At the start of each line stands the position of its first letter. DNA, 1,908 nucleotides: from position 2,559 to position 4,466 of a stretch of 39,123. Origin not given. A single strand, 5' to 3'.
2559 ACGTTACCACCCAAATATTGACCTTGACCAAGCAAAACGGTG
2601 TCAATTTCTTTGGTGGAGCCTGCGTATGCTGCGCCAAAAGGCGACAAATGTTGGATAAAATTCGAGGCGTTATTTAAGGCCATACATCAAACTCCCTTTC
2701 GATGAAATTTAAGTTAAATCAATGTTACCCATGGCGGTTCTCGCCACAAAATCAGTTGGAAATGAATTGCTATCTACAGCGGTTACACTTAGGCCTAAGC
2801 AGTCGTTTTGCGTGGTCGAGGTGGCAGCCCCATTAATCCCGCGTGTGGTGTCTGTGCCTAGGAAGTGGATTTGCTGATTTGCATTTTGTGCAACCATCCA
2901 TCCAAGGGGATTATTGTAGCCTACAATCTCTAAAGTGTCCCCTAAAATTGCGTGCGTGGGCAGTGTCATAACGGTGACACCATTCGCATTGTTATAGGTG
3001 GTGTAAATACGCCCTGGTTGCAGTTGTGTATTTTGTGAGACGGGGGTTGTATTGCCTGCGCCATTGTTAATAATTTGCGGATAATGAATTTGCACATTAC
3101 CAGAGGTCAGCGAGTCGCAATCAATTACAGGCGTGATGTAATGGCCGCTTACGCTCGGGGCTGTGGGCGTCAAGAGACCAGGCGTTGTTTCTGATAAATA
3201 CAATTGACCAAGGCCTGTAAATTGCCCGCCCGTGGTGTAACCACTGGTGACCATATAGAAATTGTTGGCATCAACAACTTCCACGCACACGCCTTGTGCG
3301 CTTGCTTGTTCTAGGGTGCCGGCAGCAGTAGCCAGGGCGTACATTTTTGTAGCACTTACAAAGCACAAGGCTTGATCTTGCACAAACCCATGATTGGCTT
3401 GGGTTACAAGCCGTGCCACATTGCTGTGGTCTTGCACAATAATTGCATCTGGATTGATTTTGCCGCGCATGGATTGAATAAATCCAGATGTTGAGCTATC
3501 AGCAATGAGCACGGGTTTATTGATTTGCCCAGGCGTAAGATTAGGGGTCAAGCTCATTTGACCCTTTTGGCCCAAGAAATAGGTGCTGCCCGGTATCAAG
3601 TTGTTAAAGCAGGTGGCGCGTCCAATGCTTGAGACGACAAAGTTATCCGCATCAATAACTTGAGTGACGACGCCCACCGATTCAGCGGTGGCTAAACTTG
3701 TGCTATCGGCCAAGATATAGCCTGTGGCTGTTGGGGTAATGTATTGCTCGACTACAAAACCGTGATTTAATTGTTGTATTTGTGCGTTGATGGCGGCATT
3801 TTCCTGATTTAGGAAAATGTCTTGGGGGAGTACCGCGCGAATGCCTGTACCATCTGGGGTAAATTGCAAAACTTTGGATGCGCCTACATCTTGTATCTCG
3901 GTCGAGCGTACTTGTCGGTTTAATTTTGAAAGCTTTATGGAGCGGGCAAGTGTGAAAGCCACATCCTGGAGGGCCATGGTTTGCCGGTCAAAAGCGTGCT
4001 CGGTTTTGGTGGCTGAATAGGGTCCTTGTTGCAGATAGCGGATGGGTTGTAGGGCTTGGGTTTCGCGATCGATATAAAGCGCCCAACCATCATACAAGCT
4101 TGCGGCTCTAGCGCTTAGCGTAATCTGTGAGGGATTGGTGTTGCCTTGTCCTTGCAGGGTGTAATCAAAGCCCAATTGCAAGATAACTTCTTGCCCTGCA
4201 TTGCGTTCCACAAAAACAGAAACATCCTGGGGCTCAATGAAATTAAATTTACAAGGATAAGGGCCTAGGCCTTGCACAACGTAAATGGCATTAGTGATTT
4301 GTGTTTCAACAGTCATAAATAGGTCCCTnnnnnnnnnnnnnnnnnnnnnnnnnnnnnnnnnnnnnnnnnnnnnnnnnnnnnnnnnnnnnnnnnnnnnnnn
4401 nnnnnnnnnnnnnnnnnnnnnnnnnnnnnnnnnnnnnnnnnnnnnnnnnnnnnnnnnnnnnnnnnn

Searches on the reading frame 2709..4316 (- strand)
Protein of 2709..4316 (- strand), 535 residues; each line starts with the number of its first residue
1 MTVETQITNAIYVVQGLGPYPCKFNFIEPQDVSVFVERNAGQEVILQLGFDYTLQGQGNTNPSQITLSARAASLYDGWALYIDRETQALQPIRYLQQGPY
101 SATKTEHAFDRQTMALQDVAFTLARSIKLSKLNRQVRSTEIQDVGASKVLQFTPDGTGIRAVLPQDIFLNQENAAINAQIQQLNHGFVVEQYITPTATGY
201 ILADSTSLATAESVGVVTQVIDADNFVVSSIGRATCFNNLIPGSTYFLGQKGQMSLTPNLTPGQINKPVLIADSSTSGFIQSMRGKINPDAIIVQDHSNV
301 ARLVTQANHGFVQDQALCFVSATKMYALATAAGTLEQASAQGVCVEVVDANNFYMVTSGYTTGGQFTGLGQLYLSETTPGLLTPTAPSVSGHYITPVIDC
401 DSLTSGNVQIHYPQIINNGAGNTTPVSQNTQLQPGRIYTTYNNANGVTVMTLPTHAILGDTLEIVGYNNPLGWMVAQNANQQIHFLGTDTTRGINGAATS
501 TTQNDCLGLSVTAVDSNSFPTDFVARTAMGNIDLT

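Call 5: search_protein_families(library=phrogs, proteins=[window:2709-4316:-], max_evalue=0.01)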
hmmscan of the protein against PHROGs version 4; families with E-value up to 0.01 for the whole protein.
window:2709-4316:- (535 aa): 9 families
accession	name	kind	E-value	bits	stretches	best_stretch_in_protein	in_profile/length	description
phrog_1640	-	tail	2.4e-13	51.1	1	1-126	1-124/765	tail protein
phrog_6518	-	tail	7.7e-12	45.1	1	15-120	13-112/793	tail fiber protein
phrog_30017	-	unknown function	4.3e-09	35.9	1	1-128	1-125/1025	-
phrog_13893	-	tail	4.2e-07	29.7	1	1-130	1-129/648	tail protein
phrog_28871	-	unknown function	9.5e-07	28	1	1-119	1-110/946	-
phrog_38237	-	unknown function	2.5e-06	27.1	1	1-122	1-120/697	-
phrog_36601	-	tail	3.6e-06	26.4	1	1-126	15-138/1084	tail fiber protein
phrog_17220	-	unknown function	4e-06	26.4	1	1-120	1-118/868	-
phrog_5662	-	tail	0.0024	17.2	1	1-126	1-124/729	tail fiber protein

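Call 6: search_protein_families(library=pfam, proteins=[window:2709-4316:-], max_evalue=0.1)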
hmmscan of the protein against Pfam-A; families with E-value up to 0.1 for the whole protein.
window:2709-4316:- (535 aa): 0 families

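Call 51: search_solved_structures(query=window:2709-4316:-, max_evalue=10, show_alignments=2)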
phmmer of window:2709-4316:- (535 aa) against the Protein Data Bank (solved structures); distinct sequences matched with E-value up to 10: 3.
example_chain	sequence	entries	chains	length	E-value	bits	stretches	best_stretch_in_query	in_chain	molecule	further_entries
28lx_A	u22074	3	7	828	1.1e-06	30.9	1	2-126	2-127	Dpo31, tailspike protein | Dpo31-deltaD1, viral depolymerase depleted of domain 1 | Tail fibers Dpo36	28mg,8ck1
1fya_A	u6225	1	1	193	0.62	11.9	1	101-186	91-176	60 KD CHAPERONIN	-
1fy9_A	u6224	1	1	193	0.64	11.9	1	101-186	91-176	60 KD CHAPERONIN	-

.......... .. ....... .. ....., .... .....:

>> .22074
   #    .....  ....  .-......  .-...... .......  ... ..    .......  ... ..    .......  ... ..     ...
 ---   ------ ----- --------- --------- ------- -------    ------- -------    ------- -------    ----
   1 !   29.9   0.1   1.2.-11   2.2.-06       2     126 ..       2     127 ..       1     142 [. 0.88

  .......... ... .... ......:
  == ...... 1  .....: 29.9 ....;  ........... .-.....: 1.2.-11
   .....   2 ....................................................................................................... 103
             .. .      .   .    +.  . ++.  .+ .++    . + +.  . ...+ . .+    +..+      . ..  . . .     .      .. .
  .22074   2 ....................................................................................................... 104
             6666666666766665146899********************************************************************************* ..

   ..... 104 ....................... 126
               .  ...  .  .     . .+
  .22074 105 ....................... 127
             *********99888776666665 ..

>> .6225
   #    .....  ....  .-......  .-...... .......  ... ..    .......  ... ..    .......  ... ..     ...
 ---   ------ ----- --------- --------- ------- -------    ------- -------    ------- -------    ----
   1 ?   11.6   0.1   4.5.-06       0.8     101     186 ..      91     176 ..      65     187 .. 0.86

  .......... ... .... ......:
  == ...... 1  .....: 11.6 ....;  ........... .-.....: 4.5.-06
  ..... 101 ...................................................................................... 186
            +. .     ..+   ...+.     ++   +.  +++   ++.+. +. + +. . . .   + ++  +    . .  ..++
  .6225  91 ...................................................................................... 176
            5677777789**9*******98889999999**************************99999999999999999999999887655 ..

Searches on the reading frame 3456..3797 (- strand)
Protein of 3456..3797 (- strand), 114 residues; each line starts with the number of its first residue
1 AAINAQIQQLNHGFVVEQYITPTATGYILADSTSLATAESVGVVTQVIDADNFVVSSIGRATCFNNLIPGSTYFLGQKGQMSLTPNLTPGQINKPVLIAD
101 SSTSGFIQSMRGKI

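Call 61: search_solved_structures(query=A6, max_evalue=10, show_alignments=2)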
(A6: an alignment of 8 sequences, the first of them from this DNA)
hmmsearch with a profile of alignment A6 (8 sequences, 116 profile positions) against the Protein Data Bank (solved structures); distinct sequences matched with E-value up to 10: 15.
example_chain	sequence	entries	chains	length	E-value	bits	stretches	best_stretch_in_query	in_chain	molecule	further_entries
3n6o_A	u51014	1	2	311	0.69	12.9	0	13-55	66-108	guanine nucleotide exchange factor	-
3bti_B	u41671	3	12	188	0.74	12.8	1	38-75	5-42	HTH-type transcriptional regulator qacR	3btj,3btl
3bt9_B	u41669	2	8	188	0.75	12.8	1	38-75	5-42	HTH-type transcriptional regulator qacR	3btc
1jt6_B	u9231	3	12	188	0.76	12.8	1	38-75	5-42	Hypothetical transcriptional regulator IN QACA 5'region | Transcriptional regulator qacR | HTH-type transcriptional regulator qacR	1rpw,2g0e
3br2_B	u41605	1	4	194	0.8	12.7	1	38-75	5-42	HTH-type transcriptional regulator qacR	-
3br0_B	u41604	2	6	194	0.8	12.7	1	38-75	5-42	HTH-type transcriptional regulator qacR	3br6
3bqz_B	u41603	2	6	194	0.8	12.7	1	38-75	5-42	HTH-type transcriptional regulator qacR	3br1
3br3_B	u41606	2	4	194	0.81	12.7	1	38-75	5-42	HTH-type transcriptional regulator qacR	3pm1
4mxp_A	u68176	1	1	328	0.81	12.7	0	13-55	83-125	Defects in Rab1 recruitment protein A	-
1jt0_A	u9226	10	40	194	0.81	12.7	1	38-75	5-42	HYPOTHETICAL TRANSCRIPTIONAL REGULATOR IN QACA 5'REGION | Transcriptional regulator qacR | HTH-type transcriptional regulator qacR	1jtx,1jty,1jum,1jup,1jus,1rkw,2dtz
3br5_B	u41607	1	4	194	0.81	12.7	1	38-75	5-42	HTH-type transcriptional regulator qacR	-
1qvt_B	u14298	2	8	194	0.82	12.7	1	38-75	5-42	Transcriptional regulator qacR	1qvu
3l0m_A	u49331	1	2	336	0.86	12.6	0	13-55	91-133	DrrA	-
1hj1_A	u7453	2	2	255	2.1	11.4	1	14-67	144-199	OESTROGEN RECEPTOR BETA | ESTROGEN RECEPTOR BETA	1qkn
2j7x_A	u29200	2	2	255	2.1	11.4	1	14-67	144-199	ESTROGEN RECEPTOR BETA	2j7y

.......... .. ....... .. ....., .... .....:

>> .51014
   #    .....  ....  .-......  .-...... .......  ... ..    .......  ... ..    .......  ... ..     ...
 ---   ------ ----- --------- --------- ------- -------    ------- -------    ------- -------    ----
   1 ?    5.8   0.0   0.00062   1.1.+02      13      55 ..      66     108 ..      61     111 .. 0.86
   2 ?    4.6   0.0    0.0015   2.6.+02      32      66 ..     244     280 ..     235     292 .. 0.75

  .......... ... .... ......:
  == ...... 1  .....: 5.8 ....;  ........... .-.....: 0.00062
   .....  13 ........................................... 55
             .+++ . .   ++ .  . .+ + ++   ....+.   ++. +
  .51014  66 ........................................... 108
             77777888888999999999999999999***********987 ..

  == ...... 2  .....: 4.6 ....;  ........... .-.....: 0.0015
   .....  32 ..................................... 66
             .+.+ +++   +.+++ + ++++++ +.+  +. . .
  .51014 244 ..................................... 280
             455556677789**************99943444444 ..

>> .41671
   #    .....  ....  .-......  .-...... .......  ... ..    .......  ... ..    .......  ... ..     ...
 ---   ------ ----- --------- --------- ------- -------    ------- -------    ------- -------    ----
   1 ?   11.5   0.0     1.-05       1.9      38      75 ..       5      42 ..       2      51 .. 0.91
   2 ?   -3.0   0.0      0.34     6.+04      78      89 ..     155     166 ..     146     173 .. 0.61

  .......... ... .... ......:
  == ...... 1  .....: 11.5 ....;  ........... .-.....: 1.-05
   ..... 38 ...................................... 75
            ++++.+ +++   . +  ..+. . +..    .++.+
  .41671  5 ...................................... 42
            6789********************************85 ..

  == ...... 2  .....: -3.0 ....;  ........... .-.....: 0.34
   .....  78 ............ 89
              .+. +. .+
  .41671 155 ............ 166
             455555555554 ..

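Call 62: search_protein_families(library=pfam, alignment_id=A6, max_evalue=5)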
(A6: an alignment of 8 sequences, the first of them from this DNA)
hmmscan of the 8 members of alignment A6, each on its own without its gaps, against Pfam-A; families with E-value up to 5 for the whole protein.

A. member 1, seq(114 aa): 0 families

B. families by the number of members that match (of 8 scanned): 4 families
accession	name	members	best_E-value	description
PF07353.17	Uroplakin_II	1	0.013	Uroplakin II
PF07158.17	MatC_N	1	0.041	Dicarboxylate carrier protein MatC N-terminus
PF02839.19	CBM_5_12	1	0.068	Carbohydrate-binding module family 5/12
PF11202.14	StiP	1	0.069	Tellurite-like stress resistance cysteine protease StiP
